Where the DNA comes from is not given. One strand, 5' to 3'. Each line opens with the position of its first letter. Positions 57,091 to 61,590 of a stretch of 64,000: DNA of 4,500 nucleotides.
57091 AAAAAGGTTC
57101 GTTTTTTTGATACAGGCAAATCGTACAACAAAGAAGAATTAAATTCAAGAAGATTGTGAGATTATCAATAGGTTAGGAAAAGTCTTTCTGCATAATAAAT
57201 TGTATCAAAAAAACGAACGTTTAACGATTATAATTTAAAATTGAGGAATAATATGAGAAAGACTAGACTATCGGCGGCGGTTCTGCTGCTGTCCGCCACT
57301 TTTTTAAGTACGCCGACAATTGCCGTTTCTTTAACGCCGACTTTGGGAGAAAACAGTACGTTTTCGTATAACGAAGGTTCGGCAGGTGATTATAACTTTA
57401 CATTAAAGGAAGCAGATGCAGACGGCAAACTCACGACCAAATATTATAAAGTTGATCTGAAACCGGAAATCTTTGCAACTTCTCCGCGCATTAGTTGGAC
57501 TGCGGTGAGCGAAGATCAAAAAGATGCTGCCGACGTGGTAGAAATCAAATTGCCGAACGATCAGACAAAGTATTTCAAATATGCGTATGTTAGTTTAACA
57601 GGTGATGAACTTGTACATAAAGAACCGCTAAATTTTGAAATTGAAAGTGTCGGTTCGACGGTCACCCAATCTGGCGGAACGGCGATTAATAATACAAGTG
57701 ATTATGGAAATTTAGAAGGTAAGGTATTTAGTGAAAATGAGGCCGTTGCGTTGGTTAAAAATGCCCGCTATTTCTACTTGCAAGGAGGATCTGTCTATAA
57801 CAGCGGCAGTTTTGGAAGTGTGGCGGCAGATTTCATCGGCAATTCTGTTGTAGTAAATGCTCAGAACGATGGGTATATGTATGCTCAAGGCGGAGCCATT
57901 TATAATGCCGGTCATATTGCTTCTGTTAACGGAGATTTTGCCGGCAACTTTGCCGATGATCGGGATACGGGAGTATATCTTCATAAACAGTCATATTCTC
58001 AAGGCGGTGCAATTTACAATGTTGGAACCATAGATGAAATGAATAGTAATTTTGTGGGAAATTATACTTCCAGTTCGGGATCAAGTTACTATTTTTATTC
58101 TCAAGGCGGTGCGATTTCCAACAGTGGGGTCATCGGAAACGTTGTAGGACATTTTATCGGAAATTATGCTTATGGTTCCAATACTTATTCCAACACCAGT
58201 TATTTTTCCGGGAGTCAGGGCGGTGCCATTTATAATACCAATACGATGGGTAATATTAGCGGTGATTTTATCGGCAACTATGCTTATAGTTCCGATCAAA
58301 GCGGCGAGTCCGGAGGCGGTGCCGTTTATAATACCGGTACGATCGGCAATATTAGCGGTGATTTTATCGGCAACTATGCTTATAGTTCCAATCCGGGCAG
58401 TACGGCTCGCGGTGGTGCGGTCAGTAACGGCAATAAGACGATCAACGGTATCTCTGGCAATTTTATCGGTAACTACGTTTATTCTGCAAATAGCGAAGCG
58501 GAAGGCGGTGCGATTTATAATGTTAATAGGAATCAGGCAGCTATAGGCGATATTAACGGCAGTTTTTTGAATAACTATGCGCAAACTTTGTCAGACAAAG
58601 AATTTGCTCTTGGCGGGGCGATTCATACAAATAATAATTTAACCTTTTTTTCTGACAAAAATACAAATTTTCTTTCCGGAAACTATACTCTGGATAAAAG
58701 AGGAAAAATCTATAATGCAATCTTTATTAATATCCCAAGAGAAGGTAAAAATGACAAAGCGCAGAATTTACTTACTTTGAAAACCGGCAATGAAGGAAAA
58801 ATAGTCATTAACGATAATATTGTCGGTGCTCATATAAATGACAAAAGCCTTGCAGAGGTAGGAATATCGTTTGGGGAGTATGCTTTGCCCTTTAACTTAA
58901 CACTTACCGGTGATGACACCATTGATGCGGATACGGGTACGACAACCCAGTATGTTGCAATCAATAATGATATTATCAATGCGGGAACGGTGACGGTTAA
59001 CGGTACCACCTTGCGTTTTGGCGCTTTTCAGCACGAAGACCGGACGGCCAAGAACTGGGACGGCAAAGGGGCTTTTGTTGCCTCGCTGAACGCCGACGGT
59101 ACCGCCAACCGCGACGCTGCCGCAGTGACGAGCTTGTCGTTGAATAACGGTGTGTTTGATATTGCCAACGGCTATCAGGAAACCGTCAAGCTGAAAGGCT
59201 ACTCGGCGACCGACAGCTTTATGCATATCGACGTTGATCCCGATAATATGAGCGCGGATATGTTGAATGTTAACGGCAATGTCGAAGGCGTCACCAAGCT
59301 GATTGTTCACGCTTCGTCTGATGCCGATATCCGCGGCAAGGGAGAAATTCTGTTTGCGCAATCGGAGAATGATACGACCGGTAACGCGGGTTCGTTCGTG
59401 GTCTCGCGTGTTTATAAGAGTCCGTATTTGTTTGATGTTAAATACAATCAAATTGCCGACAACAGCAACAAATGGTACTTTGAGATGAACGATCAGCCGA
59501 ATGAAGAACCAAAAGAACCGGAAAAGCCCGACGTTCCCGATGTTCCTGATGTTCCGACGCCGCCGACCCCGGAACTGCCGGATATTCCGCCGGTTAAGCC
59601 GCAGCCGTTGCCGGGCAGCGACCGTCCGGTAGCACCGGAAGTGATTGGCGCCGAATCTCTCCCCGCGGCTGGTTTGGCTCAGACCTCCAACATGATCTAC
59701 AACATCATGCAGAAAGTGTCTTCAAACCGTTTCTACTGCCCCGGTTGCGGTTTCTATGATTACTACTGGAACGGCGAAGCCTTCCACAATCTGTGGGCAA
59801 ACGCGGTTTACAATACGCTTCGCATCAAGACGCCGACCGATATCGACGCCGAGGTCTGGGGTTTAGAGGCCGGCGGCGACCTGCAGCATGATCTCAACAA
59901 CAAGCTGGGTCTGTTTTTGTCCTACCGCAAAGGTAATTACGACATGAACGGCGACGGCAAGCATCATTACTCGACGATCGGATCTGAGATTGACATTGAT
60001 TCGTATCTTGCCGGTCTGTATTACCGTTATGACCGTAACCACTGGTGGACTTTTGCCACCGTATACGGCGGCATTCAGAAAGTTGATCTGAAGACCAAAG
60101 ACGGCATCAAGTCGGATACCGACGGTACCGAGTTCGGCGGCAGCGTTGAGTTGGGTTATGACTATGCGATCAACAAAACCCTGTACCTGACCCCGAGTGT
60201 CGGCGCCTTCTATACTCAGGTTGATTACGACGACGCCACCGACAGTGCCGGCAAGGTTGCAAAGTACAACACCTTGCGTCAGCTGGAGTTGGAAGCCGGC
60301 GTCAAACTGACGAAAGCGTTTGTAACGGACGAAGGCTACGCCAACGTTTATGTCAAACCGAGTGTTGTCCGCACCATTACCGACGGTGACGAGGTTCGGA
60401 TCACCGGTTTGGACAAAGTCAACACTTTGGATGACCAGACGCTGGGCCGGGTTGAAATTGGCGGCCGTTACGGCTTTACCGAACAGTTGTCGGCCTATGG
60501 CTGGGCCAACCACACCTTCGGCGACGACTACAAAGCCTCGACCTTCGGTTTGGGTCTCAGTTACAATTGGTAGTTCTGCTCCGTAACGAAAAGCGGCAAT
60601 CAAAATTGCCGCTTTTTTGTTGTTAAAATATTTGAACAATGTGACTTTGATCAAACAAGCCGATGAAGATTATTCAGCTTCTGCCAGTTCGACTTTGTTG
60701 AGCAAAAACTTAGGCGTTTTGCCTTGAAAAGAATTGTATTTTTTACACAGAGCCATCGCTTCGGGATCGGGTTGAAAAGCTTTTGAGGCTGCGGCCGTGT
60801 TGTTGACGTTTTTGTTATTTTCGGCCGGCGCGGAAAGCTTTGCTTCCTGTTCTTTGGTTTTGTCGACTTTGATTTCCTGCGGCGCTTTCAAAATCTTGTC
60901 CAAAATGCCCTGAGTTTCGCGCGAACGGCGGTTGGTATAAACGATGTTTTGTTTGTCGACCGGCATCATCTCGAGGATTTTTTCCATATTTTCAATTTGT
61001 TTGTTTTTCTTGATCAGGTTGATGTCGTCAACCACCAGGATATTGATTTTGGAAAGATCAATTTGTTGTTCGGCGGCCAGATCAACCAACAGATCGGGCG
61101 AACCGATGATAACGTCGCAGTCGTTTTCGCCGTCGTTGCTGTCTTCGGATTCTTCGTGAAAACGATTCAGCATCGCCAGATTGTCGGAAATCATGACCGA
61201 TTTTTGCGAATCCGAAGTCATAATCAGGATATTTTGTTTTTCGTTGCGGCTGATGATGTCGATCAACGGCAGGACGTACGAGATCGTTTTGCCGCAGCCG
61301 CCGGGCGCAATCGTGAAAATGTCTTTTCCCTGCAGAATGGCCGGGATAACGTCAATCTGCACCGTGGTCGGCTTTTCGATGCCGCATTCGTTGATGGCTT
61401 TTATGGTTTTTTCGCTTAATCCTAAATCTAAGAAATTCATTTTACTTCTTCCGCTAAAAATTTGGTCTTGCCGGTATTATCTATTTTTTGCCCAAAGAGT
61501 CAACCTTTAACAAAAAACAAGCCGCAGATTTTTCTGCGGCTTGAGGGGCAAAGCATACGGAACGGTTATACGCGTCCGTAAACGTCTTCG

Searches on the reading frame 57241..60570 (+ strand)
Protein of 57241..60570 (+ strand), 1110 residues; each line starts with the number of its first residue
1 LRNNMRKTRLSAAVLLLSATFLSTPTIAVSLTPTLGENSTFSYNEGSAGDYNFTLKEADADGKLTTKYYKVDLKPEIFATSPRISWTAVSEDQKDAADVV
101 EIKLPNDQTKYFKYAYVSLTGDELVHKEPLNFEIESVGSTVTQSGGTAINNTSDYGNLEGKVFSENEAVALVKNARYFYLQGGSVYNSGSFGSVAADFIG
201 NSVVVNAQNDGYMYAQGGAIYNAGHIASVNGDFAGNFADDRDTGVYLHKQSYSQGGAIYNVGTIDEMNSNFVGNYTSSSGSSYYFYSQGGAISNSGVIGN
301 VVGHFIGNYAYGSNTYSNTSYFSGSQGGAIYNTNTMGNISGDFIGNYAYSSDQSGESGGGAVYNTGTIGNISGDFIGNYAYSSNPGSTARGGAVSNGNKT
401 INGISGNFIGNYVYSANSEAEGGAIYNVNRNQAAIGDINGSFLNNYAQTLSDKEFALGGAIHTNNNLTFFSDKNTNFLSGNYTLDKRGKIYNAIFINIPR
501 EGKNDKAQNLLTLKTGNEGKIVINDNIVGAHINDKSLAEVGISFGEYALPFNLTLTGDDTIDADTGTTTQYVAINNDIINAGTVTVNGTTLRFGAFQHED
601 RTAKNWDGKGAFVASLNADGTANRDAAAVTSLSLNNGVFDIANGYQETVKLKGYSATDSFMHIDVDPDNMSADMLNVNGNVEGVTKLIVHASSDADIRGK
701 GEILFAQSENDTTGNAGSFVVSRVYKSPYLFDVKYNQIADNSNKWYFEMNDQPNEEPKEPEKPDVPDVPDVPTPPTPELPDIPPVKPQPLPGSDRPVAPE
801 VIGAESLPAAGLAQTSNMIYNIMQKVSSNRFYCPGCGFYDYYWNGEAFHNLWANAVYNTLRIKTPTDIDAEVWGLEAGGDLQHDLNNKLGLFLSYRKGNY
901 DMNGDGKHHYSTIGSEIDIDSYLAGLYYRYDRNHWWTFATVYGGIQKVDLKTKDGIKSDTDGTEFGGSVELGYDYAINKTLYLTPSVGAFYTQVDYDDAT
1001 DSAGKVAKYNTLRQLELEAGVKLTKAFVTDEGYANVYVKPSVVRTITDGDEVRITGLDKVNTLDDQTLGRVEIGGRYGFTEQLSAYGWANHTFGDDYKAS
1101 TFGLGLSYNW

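Call 7: search_protein_families(library=pfam, proteins=[window:57241-60570:+], max_evalue=0.01)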
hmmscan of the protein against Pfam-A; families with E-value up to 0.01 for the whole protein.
window:57241-60570:+ (1110 aa): 1 family
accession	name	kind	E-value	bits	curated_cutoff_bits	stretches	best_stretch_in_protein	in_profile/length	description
PF03797.25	Autotransporter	-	3.7e-29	102.7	26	1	852-1087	2-252/255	Autotransporter beta-domain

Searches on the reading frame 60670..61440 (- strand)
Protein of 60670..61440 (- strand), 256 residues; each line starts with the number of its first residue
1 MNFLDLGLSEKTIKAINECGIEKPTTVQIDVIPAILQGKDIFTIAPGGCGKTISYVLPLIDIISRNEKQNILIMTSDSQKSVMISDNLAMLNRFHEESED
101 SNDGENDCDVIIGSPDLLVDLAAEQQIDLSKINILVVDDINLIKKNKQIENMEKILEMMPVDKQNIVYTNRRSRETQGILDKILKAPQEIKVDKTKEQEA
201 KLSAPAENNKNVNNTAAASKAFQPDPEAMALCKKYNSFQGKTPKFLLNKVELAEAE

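Call 28: search_protein_families(library=pfam, proteins=[window:60673-61440:-], max_evalue=0.00001)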
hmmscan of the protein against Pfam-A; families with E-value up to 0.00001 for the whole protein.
window:60673-61440:- (256 aa): 1 family
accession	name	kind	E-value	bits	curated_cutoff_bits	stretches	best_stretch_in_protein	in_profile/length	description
PF00270.35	DEAD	-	1.9e-17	63.9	26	1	25-167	1-155/167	DEAD/DEAH box helicase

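Call 36: find_encoding_contigs(protein=window:60670-61440:-, flank=10000, max_places=10)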
Protein window:60670-61440:- (256 aa): 24 contigs read that carry it; 5 places shown.
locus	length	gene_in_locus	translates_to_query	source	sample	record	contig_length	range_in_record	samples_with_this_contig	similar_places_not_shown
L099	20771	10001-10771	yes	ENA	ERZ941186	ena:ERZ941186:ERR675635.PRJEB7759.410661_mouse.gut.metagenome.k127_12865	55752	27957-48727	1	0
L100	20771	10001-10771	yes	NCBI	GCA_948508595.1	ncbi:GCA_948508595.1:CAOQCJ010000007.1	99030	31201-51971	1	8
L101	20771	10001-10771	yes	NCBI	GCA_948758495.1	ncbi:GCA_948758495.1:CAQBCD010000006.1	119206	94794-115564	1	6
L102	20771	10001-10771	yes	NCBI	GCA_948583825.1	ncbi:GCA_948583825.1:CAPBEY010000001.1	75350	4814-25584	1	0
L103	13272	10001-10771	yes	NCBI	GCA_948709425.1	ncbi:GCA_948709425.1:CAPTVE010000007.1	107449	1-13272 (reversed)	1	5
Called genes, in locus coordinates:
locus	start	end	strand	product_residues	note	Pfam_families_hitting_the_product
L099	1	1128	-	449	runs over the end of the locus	PF21799:MurD-like_N, PF08245:Mur_ligase_M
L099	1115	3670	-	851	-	PF00924:MS_channel_2nd, PF21082:MS_channel_3rd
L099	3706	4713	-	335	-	PF01118:Semialdhyde_dh, PF02774:Semialdhyde_dhC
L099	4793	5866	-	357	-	PF03462:PCRF, PF00472:RF-1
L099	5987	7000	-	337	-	PF12844:HTH_19 (weak), PF13413:HTH_25, PF13464:RodZ_C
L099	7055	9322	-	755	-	PF13185:GAF_2, PF01590:GAF, PF05524:PEP-utilisers_N, PF00391:PEP-utilizers, PF02896:PEP-utilizers_C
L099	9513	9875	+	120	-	PF01050:MannoseP_isomer, PF07883:Cupin_2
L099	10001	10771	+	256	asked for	PF00270:DEAD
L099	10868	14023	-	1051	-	PF03797:Autotransporter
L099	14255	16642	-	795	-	PF01588:tRNA_bind, PF03483:B3_4, PF03484:B5, PF17759:tRNA_synthFbeta, PF03147:FDX-ACB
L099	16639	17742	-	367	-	PF02912:Phe_tRNA-synt_N, PF01409:tRNA-synt_2d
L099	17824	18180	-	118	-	PF00453:Ribosomal_L20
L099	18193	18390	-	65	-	PF01632:Ribosomal_L35p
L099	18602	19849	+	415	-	PF12704:MacB_PCD, PF02687:FtsX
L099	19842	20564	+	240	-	PF00005:ABC_tran, PF13555:AAA_29 (faint), PF13304:AAA_21 (faint)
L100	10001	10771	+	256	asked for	PF00270:DEAD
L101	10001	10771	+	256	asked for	PF00270:DEAD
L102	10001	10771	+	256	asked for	PF00270:DEAD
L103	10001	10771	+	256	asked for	PF00270:DEAD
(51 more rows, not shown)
